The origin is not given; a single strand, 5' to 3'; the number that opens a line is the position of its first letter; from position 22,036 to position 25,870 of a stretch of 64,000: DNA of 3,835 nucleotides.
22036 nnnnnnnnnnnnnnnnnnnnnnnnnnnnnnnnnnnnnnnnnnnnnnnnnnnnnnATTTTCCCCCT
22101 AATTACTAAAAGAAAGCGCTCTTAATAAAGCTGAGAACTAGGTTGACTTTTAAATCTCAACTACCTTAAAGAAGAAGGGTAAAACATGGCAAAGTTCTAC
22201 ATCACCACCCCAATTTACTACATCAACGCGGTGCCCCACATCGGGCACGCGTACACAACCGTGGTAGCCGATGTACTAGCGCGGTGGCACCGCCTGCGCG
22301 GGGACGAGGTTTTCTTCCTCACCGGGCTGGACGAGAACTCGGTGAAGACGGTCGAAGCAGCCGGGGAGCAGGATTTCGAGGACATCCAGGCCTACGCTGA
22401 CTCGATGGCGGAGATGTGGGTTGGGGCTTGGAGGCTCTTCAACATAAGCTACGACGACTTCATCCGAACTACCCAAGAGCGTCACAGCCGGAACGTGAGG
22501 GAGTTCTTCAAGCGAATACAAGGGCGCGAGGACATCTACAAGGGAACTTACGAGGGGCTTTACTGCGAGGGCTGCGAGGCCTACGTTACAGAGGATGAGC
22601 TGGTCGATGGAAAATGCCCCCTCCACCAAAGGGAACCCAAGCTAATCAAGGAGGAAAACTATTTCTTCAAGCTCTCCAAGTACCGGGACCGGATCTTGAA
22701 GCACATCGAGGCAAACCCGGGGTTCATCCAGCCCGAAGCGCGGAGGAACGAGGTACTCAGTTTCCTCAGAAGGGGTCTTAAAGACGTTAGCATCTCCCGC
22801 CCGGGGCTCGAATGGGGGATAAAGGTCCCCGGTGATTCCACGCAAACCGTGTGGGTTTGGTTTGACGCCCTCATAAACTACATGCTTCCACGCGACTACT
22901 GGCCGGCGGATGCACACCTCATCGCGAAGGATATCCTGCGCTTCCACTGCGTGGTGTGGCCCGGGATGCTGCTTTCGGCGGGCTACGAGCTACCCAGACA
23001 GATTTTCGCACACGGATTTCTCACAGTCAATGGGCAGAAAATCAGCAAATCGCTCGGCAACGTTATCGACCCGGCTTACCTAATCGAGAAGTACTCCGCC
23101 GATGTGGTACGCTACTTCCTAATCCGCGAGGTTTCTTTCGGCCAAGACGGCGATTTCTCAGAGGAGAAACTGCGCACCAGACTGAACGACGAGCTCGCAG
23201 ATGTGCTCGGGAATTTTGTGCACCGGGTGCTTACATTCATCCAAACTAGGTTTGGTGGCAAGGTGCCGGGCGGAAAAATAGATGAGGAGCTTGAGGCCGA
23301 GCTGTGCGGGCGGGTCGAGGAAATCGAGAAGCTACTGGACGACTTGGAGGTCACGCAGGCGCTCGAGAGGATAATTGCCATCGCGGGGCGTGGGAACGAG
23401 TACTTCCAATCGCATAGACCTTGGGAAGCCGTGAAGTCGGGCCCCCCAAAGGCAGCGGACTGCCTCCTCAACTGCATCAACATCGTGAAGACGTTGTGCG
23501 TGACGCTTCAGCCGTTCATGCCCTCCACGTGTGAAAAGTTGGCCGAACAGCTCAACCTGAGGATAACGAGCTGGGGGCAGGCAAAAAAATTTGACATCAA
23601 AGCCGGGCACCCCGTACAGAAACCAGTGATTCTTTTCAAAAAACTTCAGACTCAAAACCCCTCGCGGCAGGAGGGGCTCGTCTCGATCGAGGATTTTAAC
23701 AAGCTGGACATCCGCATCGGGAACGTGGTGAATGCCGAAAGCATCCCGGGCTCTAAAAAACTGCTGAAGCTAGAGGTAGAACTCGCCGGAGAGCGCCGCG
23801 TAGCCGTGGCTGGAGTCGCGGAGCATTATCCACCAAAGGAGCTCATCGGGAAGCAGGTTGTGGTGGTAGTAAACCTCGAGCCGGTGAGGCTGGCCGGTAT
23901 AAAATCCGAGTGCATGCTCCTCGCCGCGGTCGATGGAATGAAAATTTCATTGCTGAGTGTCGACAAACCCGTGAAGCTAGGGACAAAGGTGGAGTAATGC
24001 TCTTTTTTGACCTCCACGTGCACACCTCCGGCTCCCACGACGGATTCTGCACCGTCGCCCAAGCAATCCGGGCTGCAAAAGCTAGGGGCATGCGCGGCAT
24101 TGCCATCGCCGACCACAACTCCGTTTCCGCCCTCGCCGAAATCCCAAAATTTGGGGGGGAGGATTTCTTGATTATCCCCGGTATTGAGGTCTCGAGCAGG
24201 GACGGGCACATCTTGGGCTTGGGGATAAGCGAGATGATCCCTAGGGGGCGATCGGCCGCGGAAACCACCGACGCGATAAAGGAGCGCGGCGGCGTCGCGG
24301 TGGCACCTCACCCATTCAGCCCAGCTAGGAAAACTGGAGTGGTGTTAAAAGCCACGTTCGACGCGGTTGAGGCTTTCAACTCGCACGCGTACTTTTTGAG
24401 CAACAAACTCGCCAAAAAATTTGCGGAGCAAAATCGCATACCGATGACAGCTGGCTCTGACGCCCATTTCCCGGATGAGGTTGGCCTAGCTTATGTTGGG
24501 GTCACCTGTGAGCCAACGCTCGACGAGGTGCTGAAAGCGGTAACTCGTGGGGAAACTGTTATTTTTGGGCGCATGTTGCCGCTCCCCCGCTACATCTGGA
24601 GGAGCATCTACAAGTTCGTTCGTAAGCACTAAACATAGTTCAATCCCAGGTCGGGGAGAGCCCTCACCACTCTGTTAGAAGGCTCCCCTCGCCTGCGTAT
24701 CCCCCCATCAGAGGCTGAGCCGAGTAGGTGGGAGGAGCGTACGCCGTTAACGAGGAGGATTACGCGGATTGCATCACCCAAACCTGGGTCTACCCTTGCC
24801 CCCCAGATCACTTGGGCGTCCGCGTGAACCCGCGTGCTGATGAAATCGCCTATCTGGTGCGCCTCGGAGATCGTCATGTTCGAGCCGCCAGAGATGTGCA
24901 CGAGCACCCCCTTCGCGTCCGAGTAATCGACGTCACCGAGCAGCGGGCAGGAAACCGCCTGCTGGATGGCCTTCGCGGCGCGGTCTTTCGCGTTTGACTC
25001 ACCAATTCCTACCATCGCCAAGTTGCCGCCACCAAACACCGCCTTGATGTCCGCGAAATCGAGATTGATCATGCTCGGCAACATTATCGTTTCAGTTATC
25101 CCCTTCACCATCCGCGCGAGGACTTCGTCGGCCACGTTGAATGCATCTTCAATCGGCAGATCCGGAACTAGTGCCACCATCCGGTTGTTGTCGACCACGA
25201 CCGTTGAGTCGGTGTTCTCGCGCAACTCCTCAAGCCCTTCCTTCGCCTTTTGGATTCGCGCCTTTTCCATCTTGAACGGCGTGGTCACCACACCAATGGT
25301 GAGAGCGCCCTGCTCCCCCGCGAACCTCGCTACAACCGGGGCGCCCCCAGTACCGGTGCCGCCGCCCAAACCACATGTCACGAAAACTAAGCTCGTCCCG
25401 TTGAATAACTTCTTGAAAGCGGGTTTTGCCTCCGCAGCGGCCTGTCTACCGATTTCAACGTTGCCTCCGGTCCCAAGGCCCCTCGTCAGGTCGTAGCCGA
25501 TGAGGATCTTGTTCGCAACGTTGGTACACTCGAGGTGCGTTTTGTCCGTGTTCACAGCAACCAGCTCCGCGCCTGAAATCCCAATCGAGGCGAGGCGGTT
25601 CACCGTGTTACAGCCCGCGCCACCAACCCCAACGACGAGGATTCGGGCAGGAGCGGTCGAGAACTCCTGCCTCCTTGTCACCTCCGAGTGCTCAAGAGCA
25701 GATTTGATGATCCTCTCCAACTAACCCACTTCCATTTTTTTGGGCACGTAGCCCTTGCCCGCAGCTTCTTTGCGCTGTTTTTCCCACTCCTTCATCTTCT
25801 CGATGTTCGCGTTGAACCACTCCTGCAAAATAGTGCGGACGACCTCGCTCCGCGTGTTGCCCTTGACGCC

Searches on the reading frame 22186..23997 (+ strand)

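Call 75: search_protein_families(library=pfam, proteins=[window:22186-23997:+], max_evalue=0.001)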
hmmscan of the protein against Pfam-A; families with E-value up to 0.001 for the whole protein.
window:22186-23997:+ (603 aa): 6 families
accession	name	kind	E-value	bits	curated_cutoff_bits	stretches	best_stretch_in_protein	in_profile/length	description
PF09334.17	tRNA-synt_1g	-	1.1e-98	331.1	20.1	2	138-349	163-391/391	tRNA synthetases class I (M)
PF00133.28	tRNA-synt_1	-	3.5e-26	92.4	22.7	2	3-215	24-244/414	tRNA synthetases class I (I, L, M and V)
PF01588.26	tRNA_bind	-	8.6e-24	83.9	27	1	509-601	1-96/96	Putative tRNA binding domain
PF19303.5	Anticodon_3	-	3.3e-20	72.9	23.5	1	363-490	8-138/152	Anticodon binding domain of methionyl tRNA ligase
PF01406.26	tRNA-synt_1e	-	8.8e-14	52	27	2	272-331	240-298/301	tRNA synthetases class I (C) catalytic domain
PF08264.19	Anticodon_1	-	0.00017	21.9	25.1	1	366-456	1-93/148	Anticodon-binding domain of tRNA ligase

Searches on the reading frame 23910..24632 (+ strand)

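Call 75: search_protein_families(library=pfam, proteins=[window:23910-24632:+], max_evalue=0.001)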
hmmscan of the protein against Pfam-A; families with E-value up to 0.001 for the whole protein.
window:23910-24632:+ (240 aa): 2 families
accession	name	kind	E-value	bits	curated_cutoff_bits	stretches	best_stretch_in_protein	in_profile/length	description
PF13263.12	PHP_C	-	2.8e-16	59.2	21.3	1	164-216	3-56/56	PHP-associated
PF02811.25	PHP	-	1.7e-08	35.4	26.4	1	34-94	1-63/164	PHP domain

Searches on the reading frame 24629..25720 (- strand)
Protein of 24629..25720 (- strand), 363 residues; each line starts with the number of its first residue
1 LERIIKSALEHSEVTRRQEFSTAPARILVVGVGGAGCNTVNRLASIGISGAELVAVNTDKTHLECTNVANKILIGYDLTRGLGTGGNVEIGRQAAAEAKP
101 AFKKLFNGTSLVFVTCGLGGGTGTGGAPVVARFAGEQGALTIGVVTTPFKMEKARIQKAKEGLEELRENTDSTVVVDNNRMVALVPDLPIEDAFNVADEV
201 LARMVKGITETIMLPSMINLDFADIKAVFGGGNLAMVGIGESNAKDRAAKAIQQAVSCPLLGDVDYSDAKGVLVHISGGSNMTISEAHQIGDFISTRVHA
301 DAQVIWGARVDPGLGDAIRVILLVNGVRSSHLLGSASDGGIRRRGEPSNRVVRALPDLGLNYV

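Call 75: search_protein_families(library=pfam, proteins=[window:24629-25720:-], max_evalue=0.001)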
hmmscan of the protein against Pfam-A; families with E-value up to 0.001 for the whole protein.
window:24629-25720:- (363 aa): 2 families
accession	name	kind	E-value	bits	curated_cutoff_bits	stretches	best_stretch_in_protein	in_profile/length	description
PF00091.31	Tubulin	-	1.4e-41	143.4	33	1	26-184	1-188/190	Tubulin/FtsZ family, GTPase domain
PF12327.13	FtsZ_C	-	3.7e-29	101.3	27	1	234-327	2-94/95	FtsZ family, C-terminal domain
